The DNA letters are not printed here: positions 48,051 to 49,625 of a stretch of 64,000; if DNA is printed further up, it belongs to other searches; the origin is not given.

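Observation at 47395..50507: Five-gene putative H2/redox-sensing module immediately upstream of the bifurcating hydrogenase operon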

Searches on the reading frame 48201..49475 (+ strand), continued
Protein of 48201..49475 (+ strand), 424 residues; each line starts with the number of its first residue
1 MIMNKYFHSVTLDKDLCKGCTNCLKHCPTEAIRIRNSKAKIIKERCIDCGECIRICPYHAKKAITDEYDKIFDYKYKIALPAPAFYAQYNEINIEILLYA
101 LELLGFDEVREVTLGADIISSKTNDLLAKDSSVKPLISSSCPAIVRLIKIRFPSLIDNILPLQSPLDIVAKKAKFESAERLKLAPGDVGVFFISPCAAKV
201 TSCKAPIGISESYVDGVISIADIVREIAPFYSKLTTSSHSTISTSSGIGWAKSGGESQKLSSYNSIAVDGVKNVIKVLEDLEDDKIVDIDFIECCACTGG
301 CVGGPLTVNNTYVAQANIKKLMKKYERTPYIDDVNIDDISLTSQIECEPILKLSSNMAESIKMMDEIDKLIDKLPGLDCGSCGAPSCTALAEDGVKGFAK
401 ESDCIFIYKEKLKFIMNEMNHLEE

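Call 15: find_homologous_proteins(query=window:48201-49475:+, max_evalue=1e-10)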
Query window:48201-49475:+ (424 aa): 8000 proteins with E <= 1e-10 among 8000 candidates; the best 120 are listed.
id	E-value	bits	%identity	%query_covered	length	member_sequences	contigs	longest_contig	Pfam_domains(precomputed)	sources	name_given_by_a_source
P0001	3.7e-277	937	100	100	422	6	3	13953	PF14697.12,PF02906.20,PF04060.19,PF12837.13,PF00037.33,PF13484.12,PF12838.13,PF25160.2,PF13237.12,PF13187.12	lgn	-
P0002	4.5e-232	788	82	100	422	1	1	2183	PF14697.12,PF02906.20,PF04060.19,PF12837.13,PF00037.33,PF13484.12,PF12838.13,PF13237.12,PF13187.12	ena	-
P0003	5.3e-232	788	82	100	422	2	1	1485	PF14697.12,PF02906.20,PF04060.19,PF12837.13,PF00037.33,PF12838.13,PF13237.12,PF13187.12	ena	-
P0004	2.3e-231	786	83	100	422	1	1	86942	PF14697.12,PF02906.20,PF04060.19,PF12837.13,PF00037.33,PF12838.13,PF13237.12,PF13187.12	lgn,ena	-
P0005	2.5e-231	786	82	100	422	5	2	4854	PF14697.12,PF02906.20,PF04060.19,PF12837.13,PF00037.33,PF12838.13,PF13237.12,PF13187.12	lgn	-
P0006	3.1e-231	785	82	100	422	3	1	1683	PF14697.12,PF02906.20,PF04060.19,PF12837.13,PF00037.33,PF12838.13,PF13237.12,PF13187.12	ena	-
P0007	6.4e-231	784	82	100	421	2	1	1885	PF14697.12,PF02906.20,PF04060.19,PF12837.13,PF00037.33,PF12838.13,PF13237.12,PF13187.12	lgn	-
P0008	2.3e-228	776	82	100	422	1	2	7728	PF14697.12,PF02906.20,PF04060.19,PF12837.13,PF00037.33,PF13484.12,PF12838.13,PF13237.12,PF13187.12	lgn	-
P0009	9.3e-228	774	81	100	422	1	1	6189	PF14697.12,PF02906.20,PF04060.19,PF12837.13,PF00037.33,PF13484.12,PF12838.13,PF13237.12,PF13187.12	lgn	-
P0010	9.5e-226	767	81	100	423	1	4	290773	PF02906.20,PF04060.19,PF12837.13,PF00037.33,PF12838.13,PF13237.12,PF13187.12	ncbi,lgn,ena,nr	ncbi:MAG: 4Fe-4S binding protein [Clostridia bacterium]|nr:4Fe-4S binding protein [Clostridia bacter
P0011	1.8e-225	766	80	100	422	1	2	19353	PF14697.12,PF02906.20,PF04060.19,PF12837.13,PF00037.33,PF13484.12,PF12838.13,PF25160.2,PF13237.12,PF13187.12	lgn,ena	-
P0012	2.1e-224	763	80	100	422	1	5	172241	PF14697.12,PF02906.20,PF04060.19,PF12837.13,PF00037.33,PF12838.13,PF13237.12,PF13187.12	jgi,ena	-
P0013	5.0e-223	758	81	96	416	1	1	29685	PF14697.12,PF02906.20,PF04060.19,PF12837.13,PF00037.33,PF13484.12,PF12838.13,PF13237.12,PF13187.12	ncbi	-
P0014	1.2e-217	741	80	99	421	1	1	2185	PF02906.20,PF04060.19,PF12837.13,PF00037.33,PF12838.13,PF13237.12,PF13187.12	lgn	-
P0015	4.6e-166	571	59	100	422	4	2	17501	PF14697.12,PF02906.20,PF04060.19,PF12837.13,PF00037.33,PF12838.13,PF13237.12,PF13187.12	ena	-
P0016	4.8e-162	558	58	100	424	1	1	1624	PF14697.12,PF02906.20,PF04060.19,PF12837.13,PF00037.33,PF13484.12,PF12838.13,PF13237.12,PF13187.12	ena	-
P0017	4.8e-159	548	56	99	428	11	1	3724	PF14697.12,PF02906.20,PF04060.19,PF12837.13,PF00037.33,PF13484.12,PF12838.13,PF13237.12,PF13187.12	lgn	-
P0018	5.8e-158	544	76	77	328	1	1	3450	PF02906.20,PF04060.19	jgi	-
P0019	1.5e-157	543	57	100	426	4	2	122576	PF14697.12,PF02906.20,PF04060.19,PF12837.13,PF00037.33,PF13484.12,PF12838.13,PF13237.12,PF13187.12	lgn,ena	-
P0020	5.6e-157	541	56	99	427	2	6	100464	PF14697.12,PF02906.20,PF12797.13,PF04060.19,PF12837.13,PF00037.33,PF13484.12,PF12838.13,PF13237.12,PF13187.12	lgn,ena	-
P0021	1.0e-156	540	57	100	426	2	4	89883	PF14697.12,PF02906.20,PF04060.19,PF12837.13,PF00037.33,PF13746.12,PF13484.12,PF12838.13,PF13237.12,PF13187.12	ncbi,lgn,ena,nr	ncbi:MAG: 4Fe-4S binding protein [Clostridia bacterium]|nr:4Fe-4S binding protein [Clostridia bacter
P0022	2.6e-156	539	56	99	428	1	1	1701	PF14697.12,PF02906.20,PF12797.13,PF04060.19,PF12837.13,PF00037.33,PF13484.12,PF12838.13,PF13237.12,PF13187.12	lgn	-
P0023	9.5e-156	537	56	99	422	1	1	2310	PF02906.20,PF04060.19,PF12837.13,PF00037.33,PF13484.12,PF12838.13,PF13237.12,PF13187.12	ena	-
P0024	9.7e-156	537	56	100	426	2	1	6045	PF14697.12,PF02906.20,PF04060.19,PF12837.13,PF00037.33,PF13484.12,PF12838.13,PF13237.12,PF13187.12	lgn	-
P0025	8.4e-155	534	55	99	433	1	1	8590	PF14697.12,PF02906.20,PF04060.19,PF12837.13,PF00037.33,PF12838.13,PF13237.12,PF13187.12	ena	-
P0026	1.9e-154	533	55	100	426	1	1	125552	PF14697.12,PF02906.20,PF04060.19,PF12837.13,PF00037.33,PF13484.12,PF12838.13,PF13237.12,PF13187.12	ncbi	-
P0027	3.5e-153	528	58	94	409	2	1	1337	PF14697.12,PF02906.20,PF04060.19,PF12837.13,PF00037.33,PF13484.12,PF12838.13,PF25160.2,PF13237.12,PF13187.12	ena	-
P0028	6.3e-153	528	55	99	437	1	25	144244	PF14697.12,PF02906.20,PF04060.19,PF12837.13,PF00037.33,PF13484.12,PF12838.13,PF25160.2,PF13237.12,PF13187.12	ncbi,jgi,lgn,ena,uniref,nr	ncbi:MAG: hypothetical protein PWR27_1216 [Petroclostridium sp.]|jgi:iron only hydrogenase large sub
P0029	1.9e-152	526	54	100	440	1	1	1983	PF14697.12,PF02906.20,PF04060.19,PF12837.13,PF00037.33,PF13484.12,PF12838.13,PF13237.12,PF13187.12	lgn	-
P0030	2.2e-152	526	56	99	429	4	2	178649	PF14697.12,PF02906.20,PF12797.13,PF04060.19,PF12837.13,PF00037.33,PF13484.12,PF12838.13,PF13237.12,PF13187.12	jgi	-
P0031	3.9e-152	525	54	99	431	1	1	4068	PF14697.12,PF02906.20,PF12797.13,PF04060.19,PF12837.13,PF00037.33,PF13484.12,PF12838.13,PF13237.12,PF13187.12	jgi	jgi:iron only hydrogenase large subunit-like protein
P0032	1.8e-151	523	54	100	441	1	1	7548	PF14697.12,PF02906.20,PF04060.19,PF12837.13,PF00037.33,PF13484.12,PF12838.13,PF13237.12,PF13187.12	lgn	-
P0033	6.9e-151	521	53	99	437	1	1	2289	PF14697.12,PF02906.20,PF04060.19,PF12837.13,PF00037.33,PF13484.12,PF12838.13,PF13237.12,PF13187.12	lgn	-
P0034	1.3e-150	520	56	99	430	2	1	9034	PF14697.12,PF02906.20,PF04060.19,PF12837.13,PF00037.33,PF13484.12,PF12838.13,PF25160.2,PF13237.12,PF13187.12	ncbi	-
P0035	1.6e-150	520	54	99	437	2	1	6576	PF14697.12,PF02906.20,PF04060.19,PF12837.13,PF00037.33,PF12838.13,PF13237.12,PF13187.12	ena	-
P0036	2.5e-150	519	56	99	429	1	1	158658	PF14697.12,PF02906.20,PF04060.19,PF12837.13,PF00037.33,PF13484.12,PF12838.13,PF25160.2,PF13237.12,PF13187.12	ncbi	-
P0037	9.8e-150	517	56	99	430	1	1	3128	PF14697.12,PF02906.20,PF04060.19,PF12837.13,PF00037.33,PF13484.12,PF12838.13,PF25160.2,PF13237.12,PF13187.12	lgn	-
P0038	2.0e-148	513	51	100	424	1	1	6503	PF14697.12,PF02906.20,PF04060.19,PF12837.13,PF00037.33,PF13484.12,PF12838.13,PF13237.12,PF13187.12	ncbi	-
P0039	4.4e-148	512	53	99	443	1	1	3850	PF14697.12,PF02906.20,PF04060.19,PF12837.13,PF00037.33,PF12838.13,PF13237.12,PF13187.12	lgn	-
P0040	5.4e-148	511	51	100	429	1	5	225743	PF14697.12,PF02906.20,PF04060.19,PF12837.13,PF00037.33,PF13484.12,PF12838.13,PF13237.12,PF13187.12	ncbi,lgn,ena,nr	ncbi:MAG: 4Fe-4S dicluster domain-containing protein [Clostridia bacterium]|nr:4Fe-4S dicluster doma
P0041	7.8e-148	511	51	100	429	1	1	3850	PF14697.12,PF02906.20,PF04060.19,PF12837.13,PF00037.33,PF13484.12,PF12838.13,PF13237.12,PF13187.12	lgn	-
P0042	1.0e-147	510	52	99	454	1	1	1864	PF14697.12,PF02906.20,PF12797.13,PF04060.19,PF12837.13,PF00037.33,PF13484.12,PF12838.13,PF13237.12,PF13183.12,PF13187.12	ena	-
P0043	1.8e-147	510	53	99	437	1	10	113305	PF14697.12,PF02906.20,PF04060.19,PF12837.13,PF00037.33,PF13484.12,PF12838.13,PF25160.2,PF13237.12,PF13187.12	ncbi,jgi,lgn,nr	ncbi:MAG: hypothetical protein PWP27_1900 [Clostridiales bacterium]|jgi:iron only hydrogenase large 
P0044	3.2e-147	509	52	99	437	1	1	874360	PF14697.12,PF02906.20,PF04060.19,PF12837.13,PF00037.33,PF13484.12,PF12838.13,PF13237.12,PF13187.12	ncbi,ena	-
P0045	3.9e-147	509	52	99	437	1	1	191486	PF14697.12,PF02906.20,PF04060.19,PF12837.13,PF00037.33,PF13484.12,PF12838.13,PF13237.12,PF13187.12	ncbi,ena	-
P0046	5.3e-147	508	54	99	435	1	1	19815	PF14697.12,PF02906.20,PF12797.13,PF04060.19,PF12837.13,PF00037.33,PF13484.12,PF12838.13,PF25160.2,PF13237.12,PF13187.12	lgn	-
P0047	1.1e-146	507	54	99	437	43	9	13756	PF14697.12,PF02906.20,PF04060.19,PF12837.13,PF00037.33,PF12838.13,PF25160.2,PF13237.12,PF13187.12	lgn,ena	-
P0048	1.1e-146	507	53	99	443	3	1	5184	PF14697.12,PF02906.20,PF04060.19,PF12837.13,PF00037.33,PF13484.12,PF12838.13,PF25160.2,PF13237.12,PF13187.12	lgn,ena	-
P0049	2.6e-146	506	53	99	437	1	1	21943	PF14697.12,PF02906.20,PF12797.13,PF04060.19,PF12837.13,PF00037.33,PF13484.12,PF12838.13,PF13237.12,PF13187.12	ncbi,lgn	ncbi:MAG: [Fe-Fe] hydrogenase large subunit C-terminal domain-containing protein [Clostridia bacteri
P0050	3.2e-146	506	53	100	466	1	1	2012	PF14697.12,PF02906.20,PF12797.13,PF04060.19,PF12837.13,PF00037.33,PF13484.12,PF12838.13,PF25160.2,PF13237.12,PF13187.12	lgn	-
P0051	4.0e-146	505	53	99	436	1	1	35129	PF14697.12,PF02906.20,PF04060.19,PF12837.13,PF00037.33,PF13484.12,PF12838.13,PF25160.2,PF13237.12,PF13187.12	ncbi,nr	ncbi:MAG: 4Fe-4S binding protein [Clostridiaceae bacterium]|nr:4Fe-4S binding protein [Clostridiacea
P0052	4.8e-146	505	53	99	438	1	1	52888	PF14697.12,PF02906.20,PF04060.19,PF12837.13,PF00037.33,PF13484.12,PF12838.13,PF13237.12,PF13187.12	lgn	-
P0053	8.0e-146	504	53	98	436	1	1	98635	PF14697.12,PF02906.20,PF12797.13,PF04060.19,PF12837.13,PF00037.33,PF13484.12,PF12838.13,PF25160.2,PF13237.12,PF13187.12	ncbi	-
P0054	8.0e-146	504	53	99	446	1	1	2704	PF14697.12,PF02906.20,PF04060.19,PF12837.13,PF00037.33,PF13484.12,PF12838.13,PF13237.12,PF13187.12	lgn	-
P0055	1.2e-145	504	54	97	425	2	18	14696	PF14697.12,PF02906.20,PF04060.19,PF12837.13,PF00037.33,PF13484.12,PF12838.13,PF13237.12,PF13187.12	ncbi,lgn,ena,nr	ncbi:MAG: [Fe-Fe] hydrogenase large subunit C-terminal domain-containing protein [Eubacteriales bact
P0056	1.8e-145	503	52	100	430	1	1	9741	PF14697.12,PF02906.20,PF04060.19,PF12837.13,PF00037.33,PF13484.12,PF12838.13,PF13237.12,PF13187.12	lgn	-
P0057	1.8e-145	503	54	99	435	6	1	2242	PF14697.12,PF02906.20,PF04060.19,PF12837.13,PF00037.33,PF13484.12,PF12838.13,PF13237.12,PF13187.12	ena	-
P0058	5.7e-145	501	52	99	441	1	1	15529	PF14697.12,PF02906.20,PF04060.19,PF12837.13,PF00037.33,PF13484.12,PF12838.13,PF13237.12,PF13187.12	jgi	-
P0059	2.2e-144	499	51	99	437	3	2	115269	PF14697.12,PF02906.20,PF04060.19,PF12837.13,PF00037.33,PF13484.12,PF12838.13,PF13237.12,PF13187.12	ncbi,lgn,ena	-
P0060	3.3e-144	499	52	99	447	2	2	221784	PF14697.12,PF02906.20,PF04060.19,PF12837.13,PF00037.33,PF13484.12,PF12838.13,PF13237.12,PF13187.12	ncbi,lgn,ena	-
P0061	4.2e-144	499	54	100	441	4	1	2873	PF14697.12,PF02906.20,PF04060.19,PF12837.13,PF00037.33,PF13484.12,PF12838.13,PF13237.12,PF13187.12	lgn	-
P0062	5.9e-144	498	52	99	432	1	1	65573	PF14697.12,PF02906.20,PF04060.19,PF12837.13,PF00037.33,PF13484.12,PF12838.13,PF25160.2,PF13237.12,PF13187.12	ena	-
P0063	8.6e-144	497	50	100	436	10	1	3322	PF14697.12,PF02906.20,PF04060.19,PF12837.13,PF00037.33,PF12838.13,PF13237.12,PF13187.12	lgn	-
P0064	9.5e-144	497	55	100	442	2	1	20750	PF14697.12,PF02906.20,PF04060.19,PF12837.13,PF00037.33,PF13484.12,PF12838.13,PF13237.12,PF13187.12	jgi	jgi:iron only hydrogenase large subunit-like protein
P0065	1.6e-143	497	54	99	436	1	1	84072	PF14697.12,PF02906.20,PF12797.13,PF04060.19,PF12837.13,PF00037.33,PF13484.12,PF12838.13,PF25160.2,PF13237.12,PF13187.12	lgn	-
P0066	2.7e-143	496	51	100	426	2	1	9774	PF14697.12,PF02906.20,PF04060.19,PF12837.13,PF00037.33,PF13484.12,PF12838.13,PF13237.12,PF13187.12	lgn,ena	-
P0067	2.7e-143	496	53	99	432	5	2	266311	PF14697.12,PF02906.20,PF12797.13,PF04060.19,PF12837.13,PF00037.33,PF13484.12,PF12838.13,PF13237.12,PF13187.12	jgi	jgi:iron only hydrogenase large subunit-like protein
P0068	3.0e-143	496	54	100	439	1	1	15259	PF14697.12,PF02906.20,PF04060.19,PF12837.13,PF00037.33,PF12838.13,PF13237.12,PF13187.12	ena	-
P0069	4.6e-143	495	52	99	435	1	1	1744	PF14697.12,PF02906.20,PF04060.19,PF12837.13,PF00037.33,PF13484.12,PF12838.13,PF25160.2,PF13237.12,PF13187.12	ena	-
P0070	9.5e-143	494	53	100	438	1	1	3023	PF14697.12,PF02906.20,PF04060.19,PF12837.13,PF00037.33,PF13484.12,PF12838.13,PF13237.12,PF13187.12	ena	-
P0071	2.4e-142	493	52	99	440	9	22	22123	PF14697.12,PF02906.20,PF12797.13,PF04060.19,PF12837.13,PF00037.33,PF13484.12,PF12838.13,PF13237.12,PF13187.12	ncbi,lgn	-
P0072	3.7e-142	492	50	99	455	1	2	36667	PF14697.12,PF02906.20,PF04060.19,PF12837.13,PF00037.33,PF13484.12,PF12838.13,PF13237.12,PF13187.12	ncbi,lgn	-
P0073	4.0e-142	492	52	99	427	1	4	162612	PF14697.12,PF02906.20,PF12797.13,PF04060.19,PF12837.13,PF00037.33,PF13484.12,PF12838.13,PF13237.12,PF13187.12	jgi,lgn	-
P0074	4.2e-142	492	51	99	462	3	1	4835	PF14697.12,PF02906.20,PF04060.19,PF12837.13,PF00037.33,PF13484.12,PF12838.13,PF13237.12,PF13187.12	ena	-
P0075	4.7e-142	492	53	97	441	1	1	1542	PF14697.12,PF02906.20,PF04060.19,PF12837.13,PF00037.33,PF13484.12,PF12838.13,PF13237.12,PF13187.12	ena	-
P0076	8.4e-142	491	51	100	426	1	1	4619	PF14697.12,PF02906.20,PF04060.19,PF12837.13,PF00037.33,PF13484.12,PF12838.13,PF13237.12,PF13187.12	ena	-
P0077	1.2e-141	490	50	99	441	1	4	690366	PF14697.12,PF02906.20,PF04060.19,PF12837.13,PF00037.33,PF12838.13,PF25160.2,PF13237.12,PF13187.12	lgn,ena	-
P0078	1.2e-141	490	52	99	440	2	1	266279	PF14697.12,PF02906.20,PF04060.19,PF12837.13,PF00037.33,PF12838.13,PF13237.12,PF13187.12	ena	-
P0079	2.1e-141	490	52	99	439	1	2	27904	PF14697.12,PF02906.20,PF04060.19,PF12837.13,PF00037.33,PF13484.12,PF12838.13,PF25160.2,PF13237.12,PF13187.12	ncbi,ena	-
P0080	3.2e-141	489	55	100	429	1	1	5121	PF14697.12,PF02906.20,PF04060.19,PF12837.13,PF00037.33,PF13484.12,PF12838.13,PF25160.2,PF13237.12,PF13187.12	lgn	-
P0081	4.3e-141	489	51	99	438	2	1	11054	PF14697.12,PF02906.20,PF04060.19,PF12837.13,PF00037.33,PF12838.13,PF25160.2,PF13237.12,PF13187.12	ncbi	ncbi:MAG TPA: [Fe-Fe] hydrogenase large subunit C-terminal domain-containing protein [Clostridia bac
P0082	4.6e-141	489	53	99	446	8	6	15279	PF14697.12,PF02906.20,PF04060.19,PF12837.13,PF00037.33,PF13484.12,PF12838.13,PF13237.12,PF13187.12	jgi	jgi:iron only hydrogenase large subunit-like protein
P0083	5.0e-141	488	52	99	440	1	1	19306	PF14697.12,PF02906.20,PF04060.19,PF12837.13,PF00037.33,PF12838.13,PF13237.12,PF13187.12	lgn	-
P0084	6.1e-141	488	50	99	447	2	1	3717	PF14697.12,PF02906.20,PF04060.19,PF12837.13,PF00037.33,PF13484.12,PF12838.13,PF13237.12,PF13187.12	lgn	-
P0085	6.4e-141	488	51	99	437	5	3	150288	PF14697.12,PF02906.20,PF12797.13,PF04060.19,PF12837.13,PF00037.33,PF13484.12,PF12838.13,PF25160.2,PF13237.12,PF13187.12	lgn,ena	-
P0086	6.8e-141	488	53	99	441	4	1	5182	PF14697.12,PF02906.20,PF04060.19,PF12837.13,PF00037.33,PF13484.12,PF12838.13,PF13237.12,PF13187.12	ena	-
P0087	7.4e-141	488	52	99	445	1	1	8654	PF14697.12,PF02906.20,PF04060.19,PF12837.13,PF00037.33,PF13484.12,PF12838.13,PF13237.12,PF13187.12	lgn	-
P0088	7.4e-141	488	51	99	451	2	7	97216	PF14697.12,PF02906.20,PF12797.13,PF04060.19,PF12837.13,PF00037.33,PF13484.12,PF12838.13,PF25160.2,PF13237.12,PF13187.12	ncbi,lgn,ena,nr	ncbi:MAG: 4Fe-4S binding protein [Firmicutes bacterium]|nr:4Fe-4S binding protein [Bacillota bacteri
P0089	8.2e-141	488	51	100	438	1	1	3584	PF14697.12,PF02906.20,PF04060.19,PF12837.13,PF00037.33,PF13484.12,PF12838.13,PF13237.12,PF13187.12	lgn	-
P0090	1.1e-140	487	52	99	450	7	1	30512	PF14697.12,PF02906.20,PF04060.19,PF12837.13,PF00037.33,PF13484.12,PF12838.13,PF13237.12,PF13187.12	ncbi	-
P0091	1.2e-140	487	52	97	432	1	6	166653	PF14697.12,PF02906.20,PF04060.19,PF12837.13,PF00037.33,PF12838.13,PF13237.12,PF13187.12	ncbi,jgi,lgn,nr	ncbi:MAG: 4Fe-4S binding protein [Provencibacterium sp.]|jgi:iron only hydrogenase large subunit-lik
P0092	1.3e-140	487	51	100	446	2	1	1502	PF14697.12,PF02906.20,PF04060.19,PF12837.13,PF00037.33,PF13484.12,PF12838.13,PF13237.12,PF13187.12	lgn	-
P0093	1.3e-140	487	51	100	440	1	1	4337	PF14697.12,PF02906.20,PF04060.19,PF12837.13,PF00037.33,PF13484.12,PF12838.13,PF25160.2,PF13237.12,PF13187.12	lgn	-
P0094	1.5e-140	487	50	99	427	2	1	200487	PF14697.12,PF02906.20,PF04060.19,PF12837.13,PF00037.33,PF13484.12,PF12838.13,PF25160.2,PF13237.12,PF13187.12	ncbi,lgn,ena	-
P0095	1.5e-140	487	51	99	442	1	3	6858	PF14697.12,PF02906.20,PF04060.19,PF12837.13,PF00037.33,PF13484.12,PF12838.13,PF13237.12,PF13187.12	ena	-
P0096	1.5e-140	487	51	99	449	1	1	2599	PF14697.12,PF02906.20,PF04060.19,PF12837.13,PF00037.33,PF12838.13,PF25160.2,PF13237.12,PF13187.12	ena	-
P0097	1.6e-140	487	51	99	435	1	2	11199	PF14697.12,PF02906.20,PF04060.19,PF12837.13,PF00037.33,PF12838.13,PF25160.2,PF13237.12,PF13187.12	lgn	-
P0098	1.6e-140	487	52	97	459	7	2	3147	PF14697.12,PF02906.20,PF04060.19,PF12837.13,PF00037.33,PF12838.13,PF13237.12,PF13187.12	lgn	-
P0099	3.4e-140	486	52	100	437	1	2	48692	PF14697.12,PF02906.20,PF04060.19,PF12837.13,PF00037.33,PF12838.13,PF25160.2,PF13237.12,PF13187.12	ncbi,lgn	-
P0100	3.6e-140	486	50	99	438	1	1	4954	PF14697.12,PF02906.20,PF04060.19,PF12837.13,PF00037.33,PF13484.12,PF12838.13,PF13237.12,PF13187.12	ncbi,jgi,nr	ncbi:MAG: 4Fe-4S dicluster domain-containing protein [Clostridiales bacterium]|jgi:iron only hydroge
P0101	4.0e-140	485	52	99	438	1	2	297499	PF14697.12,PF02906.20,PF04060.19,PF12837.13,PF00037.33,PF13484.12,PF12838.13,PF13237.12,PF13187.12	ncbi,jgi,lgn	ncbi:MAG: [Fe-Fe] hydrogenase large subunit C-terminal domain-containing protein [Acetivibrionales b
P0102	4.4e-140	485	52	99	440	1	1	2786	PF14697.12,PF02906.20,PF04060.19,PF12837.13,PF00037.33,PF13484.12,PF12838.13,PF25160.2,PF13237.12,PF13187.12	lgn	-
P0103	4.8e-140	485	50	100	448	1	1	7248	PF14697.12,PF02906.20,PF04060.19,PF12837.13,PF00037.33,PF13484.12,PF12838.13,PF25160.2,PF13237.12,PF13187.12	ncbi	-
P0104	5.1e-140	485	51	100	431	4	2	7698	PF14697.12,PF02906.20,PF04060.19,PF12837.13,PF00037.33,PF13484.12,PF12838.13,PF25160.2,PF13237.12,PF13187.12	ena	-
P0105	5.3e-140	485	52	99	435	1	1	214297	PF14697.12,PF02906.20,PF04060.19,PF12837.13,PF00037.33,PF13484.12,PF12838.13,PF25160.2,PF13237.12,PF13187.12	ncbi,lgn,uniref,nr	ncbi:iron only hydrogenase large subunit-like protein [Ruminiclostridium sufflavum DSM 19573]|uniref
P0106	6.0e-140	485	52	99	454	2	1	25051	PF14697.12,PF02906.20,PF04060.19,PF12837.13,PF00037.33,PF12838.13,PF13237.12,PF13187.12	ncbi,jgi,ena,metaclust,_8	jgi:iron only hydrogenase large subunit-like protein|metaclust:\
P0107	6.5e-140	485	51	98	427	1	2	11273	PF14697.12,PF02906.20,PF04060.19,PF12837.13,PF00037.33,PF13484.12,PF12838.13,PF13237.12,PF13187.12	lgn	-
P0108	6.9e-140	485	51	99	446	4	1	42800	PF14697.12,PF02906.20,PF04060.19,PF12837.13,PF00037.33,PF12838.13,PF13237.12,PF13187.12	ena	-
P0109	6.9e-140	485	52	99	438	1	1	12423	PF14697.12,PF02906.20,PF04060.19,PF12837.13,PF00037.33,PF13484.12,PF12838.13,PF25160.2,PF13237.12,PF13187.12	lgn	-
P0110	6.9e-140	485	51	99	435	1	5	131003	PF14697.12,PF02906.20,PF04060.19,PF12837.13,PF00037.33,PF12838.13,PF25160.2,PF13237.12,PF13187.12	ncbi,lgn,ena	-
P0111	9.7e-140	484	51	99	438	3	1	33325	PF14697.12,PF02906.20,PF12797.13,PF04060.19,PF12837.13,PF00037.33,PF13484.12,PF12838.13,PF25160.2,PF13237.12,PF13187.12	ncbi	-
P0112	9.8e-140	484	52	99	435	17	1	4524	PF14697.12,PF02906.20,PF12797.13,PF04060.19,PF12837.13,PF00037.33,PF13484.12,PF12838.13,PF25160.2,PF13237.12,PF13187.12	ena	-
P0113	1.0e-139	484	51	100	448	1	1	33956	PF14697.12,PF02906.20,PF04060.19,PF12837.13,PF00037.33,PF13484.12,PF12838.13,PF13237.12,PF13187.12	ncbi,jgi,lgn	-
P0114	1.1e-139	484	53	99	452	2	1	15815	PF14697.12,PF02906.20,PF04060.19,PF12837.13,PF00037.33,PF12838.13,PF13237.12,PF13187.12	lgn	-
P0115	1.2e-139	484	51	99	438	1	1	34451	PF14697.12,PF02906.20,PF12797.13,PF04060.19,PF12837.13,PF00037.33,PF12838.13,PF13237.12,PF13187.12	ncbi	-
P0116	1.2e-139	484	51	99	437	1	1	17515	PF14697.12,PF02906.20,PF04060.19,PF12837.13,PF00037.33,PF13484.12,PF12838.13,PF13237.12,PF13187.12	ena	-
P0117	1.2e-139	484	51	99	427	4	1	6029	PF14697.12,PF02906.20,PF04060.19,PF12837.13,PF00037.33,PF13484.12,PF12838.13,PF25160.2,PF13237.12,PF13187.12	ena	-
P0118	1.3e-139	484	50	99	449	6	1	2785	PF14697.12,PF02906.20,PF12797.13,PF04060.19,PF12837.13,PF00037.33,PF13484.12,PF12838.13,PF25160.2,PF13237.12,PF13187.12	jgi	-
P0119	1.3e-139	484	53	99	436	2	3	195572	PF14697.12,PF02906.20,PF04060.19,PF12837.13,PF00037.33,PF13484.12,PF12838.13,PF13237.12,PF13187.12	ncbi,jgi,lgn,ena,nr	ncbi:MAG TPA: 4Fe-4S binding protein [Clostridiales bacterium]|nr:4Fe-4S binding protein [Clostridia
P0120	1.3e-139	484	51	100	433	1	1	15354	PF14697.12,PF02906.20,PF04060.19,PF12837.13,PF00037.33,PF13484.12,PF12838.13,PF13237.12,PF13187.12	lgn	-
